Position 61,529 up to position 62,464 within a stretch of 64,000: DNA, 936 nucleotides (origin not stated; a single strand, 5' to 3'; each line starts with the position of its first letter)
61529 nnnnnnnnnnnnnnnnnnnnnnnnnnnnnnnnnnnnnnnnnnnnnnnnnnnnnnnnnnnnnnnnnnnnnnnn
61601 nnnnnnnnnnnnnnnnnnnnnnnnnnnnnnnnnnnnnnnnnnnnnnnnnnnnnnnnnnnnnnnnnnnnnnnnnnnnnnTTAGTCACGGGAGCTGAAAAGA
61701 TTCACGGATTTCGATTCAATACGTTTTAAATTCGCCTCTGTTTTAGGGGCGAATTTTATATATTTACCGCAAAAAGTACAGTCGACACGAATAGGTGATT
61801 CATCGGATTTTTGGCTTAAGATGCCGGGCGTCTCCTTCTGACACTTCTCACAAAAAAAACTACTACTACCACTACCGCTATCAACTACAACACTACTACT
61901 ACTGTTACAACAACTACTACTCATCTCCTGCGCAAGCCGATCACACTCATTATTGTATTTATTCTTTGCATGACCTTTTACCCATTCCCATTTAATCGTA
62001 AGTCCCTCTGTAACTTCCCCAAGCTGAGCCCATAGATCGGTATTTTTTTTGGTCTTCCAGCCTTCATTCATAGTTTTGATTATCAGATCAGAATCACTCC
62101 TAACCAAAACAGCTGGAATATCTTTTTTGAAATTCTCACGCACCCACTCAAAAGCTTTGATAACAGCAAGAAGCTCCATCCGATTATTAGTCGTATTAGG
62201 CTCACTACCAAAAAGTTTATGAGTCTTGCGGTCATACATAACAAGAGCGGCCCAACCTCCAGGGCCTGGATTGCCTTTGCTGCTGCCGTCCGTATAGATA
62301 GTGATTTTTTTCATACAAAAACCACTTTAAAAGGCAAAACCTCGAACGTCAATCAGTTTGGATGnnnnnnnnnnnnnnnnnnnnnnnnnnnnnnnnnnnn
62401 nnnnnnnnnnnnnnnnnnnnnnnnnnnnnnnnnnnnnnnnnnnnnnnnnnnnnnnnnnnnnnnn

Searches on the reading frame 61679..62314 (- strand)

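Call 43: search_protein_families(library=pfam, proteins=[window:61679-62314:-], max_evalue=0.01)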
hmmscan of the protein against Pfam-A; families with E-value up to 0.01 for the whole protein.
window:61679-62314:- (211 aa): 3 families
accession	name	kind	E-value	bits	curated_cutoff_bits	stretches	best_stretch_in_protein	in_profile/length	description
PF00075.30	RNase_H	-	1e-29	103.9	25.8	1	2-131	2-139/141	RNase H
PF21188.2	BRR2_plug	-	0.0013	19.5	25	1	56-86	10-40/69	Pre-mRNA-splicing helicase BRR2 plug domain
PF13456.12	RVT_3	-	0.0032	17.8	21.6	1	8-111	2-103/123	Reverse transcriptase-like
